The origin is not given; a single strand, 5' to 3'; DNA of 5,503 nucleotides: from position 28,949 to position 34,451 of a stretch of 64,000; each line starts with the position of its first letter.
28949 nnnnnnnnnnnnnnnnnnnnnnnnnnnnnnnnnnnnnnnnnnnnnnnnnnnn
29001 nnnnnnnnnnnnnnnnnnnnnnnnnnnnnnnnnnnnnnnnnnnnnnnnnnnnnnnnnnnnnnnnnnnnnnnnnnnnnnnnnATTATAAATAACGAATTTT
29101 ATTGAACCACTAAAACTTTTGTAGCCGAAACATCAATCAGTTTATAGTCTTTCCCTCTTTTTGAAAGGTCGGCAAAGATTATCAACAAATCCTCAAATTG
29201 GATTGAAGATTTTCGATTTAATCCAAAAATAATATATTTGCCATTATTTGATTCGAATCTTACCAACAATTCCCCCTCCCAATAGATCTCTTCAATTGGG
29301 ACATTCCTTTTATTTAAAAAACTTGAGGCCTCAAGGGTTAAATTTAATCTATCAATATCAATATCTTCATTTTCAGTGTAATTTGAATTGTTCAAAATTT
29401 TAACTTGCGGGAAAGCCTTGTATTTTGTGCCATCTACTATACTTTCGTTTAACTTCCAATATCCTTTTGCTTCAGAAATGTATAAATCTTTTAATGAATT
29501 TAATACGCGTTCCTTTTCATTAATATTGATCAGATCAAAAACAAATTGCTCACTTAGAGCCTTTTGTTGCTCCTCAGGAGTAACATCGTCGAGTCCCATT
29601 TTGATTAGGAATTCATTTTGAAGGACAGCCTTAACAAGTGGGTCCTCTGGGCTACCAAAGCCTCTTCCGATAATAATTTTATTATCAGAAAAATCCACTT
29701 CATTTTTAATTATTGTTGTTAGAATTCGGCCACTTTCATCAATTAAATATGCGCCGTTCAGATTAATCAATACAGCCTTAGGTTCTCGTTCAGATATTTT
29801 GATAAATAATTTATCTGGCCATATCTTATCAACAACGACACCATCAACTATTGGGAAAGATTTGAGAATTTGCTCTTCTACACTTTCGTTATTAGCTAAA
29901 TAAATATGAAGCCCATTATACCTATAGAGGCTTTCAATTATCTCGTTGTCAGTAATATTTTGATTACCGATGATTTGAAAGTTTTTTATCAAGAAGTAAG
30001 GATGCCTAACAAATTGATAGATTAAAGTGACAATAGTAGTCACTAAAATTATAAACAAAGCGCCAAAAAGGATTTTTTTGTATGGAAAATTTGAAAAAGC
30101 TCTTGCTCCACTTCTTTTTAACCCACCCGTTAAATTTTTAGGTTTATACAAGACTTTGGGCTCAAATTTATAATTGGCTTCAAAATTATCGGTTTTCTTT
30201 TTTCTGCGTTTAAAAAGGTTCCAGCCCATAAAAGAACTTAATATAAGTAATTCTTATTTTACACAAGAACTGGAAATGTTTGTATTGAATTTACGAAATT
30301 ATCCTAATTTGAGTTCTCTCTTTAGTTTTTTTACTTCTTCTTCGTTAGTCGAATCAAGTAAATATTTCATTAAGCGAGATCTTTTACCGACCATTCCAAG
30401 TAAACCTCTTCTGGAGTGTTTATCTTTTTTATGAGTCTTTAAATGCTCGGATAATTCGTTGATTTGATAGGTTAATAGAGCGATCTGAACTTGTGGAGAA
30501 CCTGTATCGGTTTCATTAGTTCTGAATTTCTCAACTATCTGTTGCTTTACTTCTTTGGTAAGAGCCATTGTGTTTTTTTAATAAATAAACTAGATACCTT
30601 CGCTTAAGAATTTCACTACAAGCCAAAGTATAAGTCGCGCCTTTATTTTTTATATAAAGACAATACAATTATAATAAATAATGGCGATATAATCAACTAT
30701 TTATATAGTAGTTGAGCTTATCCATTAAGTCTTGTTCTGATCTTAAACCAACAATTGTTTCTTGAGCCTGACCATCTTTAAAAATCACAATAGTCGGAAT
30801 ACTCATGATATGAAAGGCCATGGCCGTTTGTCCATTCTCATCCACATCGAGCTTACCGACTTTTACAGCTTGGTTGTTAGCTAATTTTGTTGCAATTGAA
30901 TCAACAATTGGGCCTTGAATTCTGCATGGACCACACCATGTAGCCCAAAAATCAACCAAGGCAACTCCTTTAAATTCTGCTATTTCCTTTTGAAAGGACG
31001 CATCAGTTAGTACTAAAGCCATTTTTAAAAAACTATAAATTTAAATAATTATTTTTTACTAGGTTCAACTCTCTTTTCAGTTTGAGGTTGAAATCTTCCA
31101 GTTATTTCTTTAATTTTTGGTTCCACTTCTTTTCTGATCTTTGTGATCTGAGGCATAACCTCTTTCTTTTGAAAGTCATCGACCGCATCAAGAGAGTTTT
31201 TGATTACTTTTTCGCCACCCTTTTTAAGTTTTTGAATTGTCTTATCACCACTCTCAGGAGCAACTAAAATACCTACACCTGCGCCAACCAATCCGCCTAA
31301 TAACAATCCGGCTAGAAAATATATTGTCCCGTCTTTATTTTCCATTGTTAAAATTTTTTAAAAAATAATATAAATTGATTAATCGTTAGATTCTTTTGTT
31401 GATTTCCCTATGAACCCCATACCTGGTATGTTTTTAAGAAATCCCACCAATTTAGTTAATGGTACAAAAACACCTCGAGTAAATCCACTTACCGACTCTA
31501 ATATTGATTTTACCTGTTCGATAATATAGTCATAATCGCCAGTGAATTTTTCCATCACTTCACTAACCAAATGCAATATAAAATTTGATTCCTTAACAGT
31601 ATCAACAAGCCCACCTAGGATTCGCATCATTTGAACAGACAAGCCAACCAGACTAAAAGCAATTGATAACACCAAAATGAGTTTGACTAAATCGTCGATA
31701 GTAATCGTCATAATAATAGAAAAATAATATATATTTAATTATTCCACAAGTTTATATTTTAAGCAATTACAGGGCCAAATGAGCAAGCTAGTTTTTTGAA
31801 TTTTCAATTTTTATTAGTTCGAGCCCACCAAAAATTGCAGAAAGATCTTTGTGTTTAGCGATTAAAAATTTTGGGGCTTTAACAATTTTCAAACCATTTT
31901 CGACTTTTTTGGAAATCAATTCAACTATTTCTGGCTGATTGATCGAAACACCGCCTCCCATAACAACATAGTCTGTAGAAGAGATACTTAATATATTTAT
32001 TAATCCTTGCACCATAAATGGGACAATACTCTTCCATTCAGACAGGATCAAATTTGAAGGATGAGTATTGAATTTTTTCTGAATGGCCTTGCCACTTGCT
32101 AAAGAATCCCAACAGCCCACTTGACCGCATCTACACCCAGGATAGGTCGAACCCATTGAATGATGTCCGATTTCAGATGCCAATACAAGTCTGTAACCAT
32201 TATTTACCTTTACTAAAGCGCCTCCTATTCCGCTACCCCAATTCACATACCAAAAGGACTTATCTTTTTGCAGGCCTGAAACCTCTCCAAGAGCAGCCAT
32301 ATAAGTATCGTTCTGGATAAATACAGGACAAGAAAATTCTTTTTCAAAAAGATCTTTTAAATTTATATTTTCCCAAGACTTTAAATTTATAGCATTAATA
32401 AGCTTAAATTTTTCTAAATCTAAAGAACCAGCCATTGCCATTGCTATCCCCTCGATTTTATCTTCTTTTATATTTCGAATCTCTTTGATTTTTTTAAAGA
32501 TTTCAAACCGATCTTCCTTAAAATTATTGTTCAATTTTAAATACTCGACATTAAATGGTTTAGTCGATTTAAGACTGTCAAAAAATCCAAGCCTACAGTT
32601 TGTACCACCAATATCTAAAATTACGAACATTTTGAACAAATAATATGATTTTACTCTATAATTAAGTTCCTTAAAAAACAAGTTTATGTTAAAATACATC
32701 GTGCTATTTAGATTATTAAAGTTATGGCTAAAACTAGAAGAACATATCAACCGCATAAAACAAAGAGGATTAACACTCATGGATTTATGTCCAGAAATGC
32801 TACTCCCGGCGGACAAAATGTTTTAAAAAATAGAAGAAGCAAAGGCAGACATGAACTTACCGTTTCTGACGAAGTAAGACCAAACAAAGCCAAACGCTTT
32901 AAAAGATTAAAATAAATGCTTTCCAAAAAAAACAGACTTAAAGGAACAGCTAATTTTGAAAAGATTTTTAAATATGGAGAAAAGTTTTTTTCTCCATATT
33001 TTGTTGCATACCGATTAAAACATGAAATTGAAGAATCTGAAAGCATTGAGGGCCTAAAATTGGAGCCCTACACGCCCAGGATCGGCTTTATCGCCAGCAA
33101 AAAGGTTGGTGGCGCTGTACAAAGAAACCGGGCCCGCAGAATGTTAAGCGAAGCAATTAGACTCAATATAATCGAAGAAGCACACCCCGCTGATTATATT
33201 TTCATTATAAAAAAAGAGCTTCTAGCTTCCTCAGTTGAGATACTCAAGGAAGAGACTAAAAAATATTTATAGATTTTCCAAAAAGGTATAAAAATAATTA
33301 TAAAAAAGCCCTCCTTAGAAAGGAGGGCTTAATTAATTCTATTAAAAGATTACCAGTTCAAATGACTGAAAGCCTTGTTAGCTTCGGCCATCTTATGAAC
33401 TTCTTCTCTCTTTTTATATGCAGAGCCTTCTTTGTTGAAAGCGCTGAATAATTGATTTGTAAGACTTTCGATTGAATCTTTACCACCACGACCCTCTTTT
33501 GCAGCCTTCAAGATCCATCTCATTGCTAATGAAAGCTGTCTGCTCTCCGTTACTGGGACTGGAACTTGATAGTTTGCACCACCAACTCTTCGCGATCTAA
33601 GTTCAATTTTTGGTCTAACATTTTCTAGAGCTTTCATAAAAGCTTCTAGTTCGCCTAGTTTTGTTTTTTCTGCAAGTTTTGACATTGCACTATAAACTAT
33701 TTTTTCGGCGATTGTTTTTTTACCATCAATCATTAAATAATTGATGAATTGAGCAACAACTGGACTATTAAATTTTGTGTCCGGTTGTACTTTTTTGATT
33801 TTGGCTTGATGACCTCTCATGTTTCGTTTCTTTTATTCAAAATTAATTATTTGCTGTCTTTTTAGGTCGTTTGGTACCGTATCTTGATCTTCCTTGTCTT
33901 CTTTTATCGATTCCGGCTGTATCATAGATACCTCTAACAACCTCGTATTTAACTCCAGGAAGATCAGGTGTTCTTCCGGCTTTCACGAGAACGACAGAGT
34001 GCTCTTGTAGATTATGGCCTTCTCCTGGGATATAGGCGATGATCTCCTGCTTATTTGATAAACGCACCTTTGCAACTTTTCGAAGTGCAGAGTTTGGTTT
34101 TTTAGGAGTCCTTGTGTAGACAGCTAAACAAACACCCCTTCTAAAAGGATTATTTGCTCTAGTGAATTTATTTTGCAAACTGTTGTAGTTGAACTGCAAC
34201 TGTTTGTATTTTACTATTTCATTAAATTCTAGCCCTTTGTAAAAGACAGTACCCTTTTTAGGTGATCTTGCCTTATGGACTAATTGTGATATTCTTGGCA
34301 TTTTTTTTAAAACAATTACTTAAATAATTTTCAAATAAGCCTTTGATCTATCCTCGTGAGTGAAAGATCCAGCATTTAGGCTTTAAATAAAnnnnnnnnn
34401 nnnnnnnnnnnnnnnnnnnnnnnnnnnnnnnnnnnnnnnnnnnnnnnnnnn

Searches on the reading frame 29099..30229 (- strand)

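Call 34: search_protein_families(library=pfam, proteins=[window:29099-30229:-], max_evalue=0.001)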
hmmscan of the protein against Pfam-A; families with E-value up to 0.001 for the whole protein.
window:29099-30229:- (376 aa): 1 family
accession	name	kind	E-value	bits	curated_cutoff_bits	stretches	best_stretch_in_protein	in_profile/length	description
PF08478.15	POTRA_1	-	2e-12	47.6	23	1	80-148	2-69/69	POTRA domain, FtsQ-type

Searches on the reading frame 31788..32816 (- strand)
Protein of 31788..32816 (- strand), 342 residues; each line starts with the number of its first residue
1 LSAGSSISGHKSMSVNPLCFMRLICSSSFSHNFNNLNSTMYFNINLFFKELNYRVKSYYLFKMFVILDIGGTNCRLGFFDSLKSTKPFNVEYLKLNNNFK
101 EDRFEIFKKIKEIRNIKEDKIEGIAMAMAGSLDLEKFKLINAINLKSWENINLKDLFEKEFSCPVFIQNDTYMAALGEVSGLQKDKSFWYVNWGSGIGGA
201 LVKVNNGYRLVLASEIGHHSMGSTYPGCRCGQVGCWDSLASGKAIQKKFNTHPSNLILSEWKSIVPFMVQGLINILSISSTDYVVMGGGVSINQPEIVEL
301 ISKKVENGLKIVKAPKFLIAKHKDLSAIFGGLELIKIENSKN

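Call 35: search_protein_families(library=pfam, proteins=[window:31788-32816:-], max_evalue=0.001)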
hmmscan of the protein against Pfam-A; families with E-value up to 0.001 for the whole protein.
window:31788-32816:- (342 aa): 2 families
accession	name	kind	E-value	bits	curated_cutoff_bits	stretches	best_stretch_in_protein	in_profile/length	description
PF00480.26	ROK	-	1.8e-30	106.9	22.9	1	67-336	4-292/294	ROK family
PF02685.22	Glucokinase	-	0.00013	21.5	22.1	0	68-223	4-163/314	Glucokinase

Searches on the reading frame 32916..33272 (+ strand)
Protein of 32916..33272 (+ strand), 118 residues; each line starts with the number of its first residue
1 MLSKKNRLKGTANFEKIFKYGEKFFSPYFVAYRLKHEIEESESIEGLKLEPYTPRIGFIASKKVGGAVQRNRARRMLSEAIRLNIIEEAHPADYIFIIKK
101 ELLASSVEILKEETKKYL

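Call 35: search_protein_families(library=pfam, proteins=[window:32916-33272:+], max_evalue=0.001)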
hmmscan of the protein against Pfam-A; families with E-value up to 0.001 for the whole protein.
window:32916-33272:+ (118 aa): 1 family
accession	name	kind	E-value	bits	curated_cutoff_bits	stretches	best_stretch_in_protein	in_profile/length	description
PF00825.24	Ribonuclease_P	-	3e-23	82.4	22.3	1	2-117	1-104/109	Ribonuclease P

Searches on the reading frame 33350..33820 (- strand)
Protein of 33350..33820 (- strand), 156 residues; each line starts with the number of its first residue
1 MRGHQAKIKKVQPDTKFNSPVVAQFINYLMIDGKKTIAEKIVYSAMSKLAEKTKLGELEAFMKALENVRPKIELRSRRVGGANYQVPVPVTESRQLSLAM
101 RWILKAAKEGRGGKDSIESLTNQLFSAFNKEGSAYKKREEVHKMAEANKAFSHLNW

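Call 35: search_protein_families(library=pfam, proteins=[window:33350-33820:-], max_evalue=0.001)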
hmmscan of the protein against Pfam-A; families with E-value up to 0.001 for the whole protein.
window:33350-33820:- (156 aa): 1 family
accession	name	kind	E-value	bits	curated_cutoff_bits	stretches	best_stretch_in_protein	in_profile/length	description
PF00177.27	Ribosomal_S7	-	1.6e-53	180.8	24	1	2-149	2-148/148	Ribosomal protein S7p/S5e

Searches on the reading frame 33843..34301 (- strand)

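Call 35: search_protein_families(library=pfam, proteins=[window:33843-34301:-], max_evalue=0.001)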
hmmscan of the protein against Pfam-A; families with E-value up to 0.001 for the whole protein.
window:33843-34301:- (152 aa): 1 family
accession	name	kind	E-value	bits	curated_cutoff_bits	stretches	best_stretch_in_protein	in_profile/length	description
PF00164.32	Ribosom_S12_S23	-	2.8e-34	117.6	22.3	1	50-147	10-109/110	Ribosomal protein S12/S23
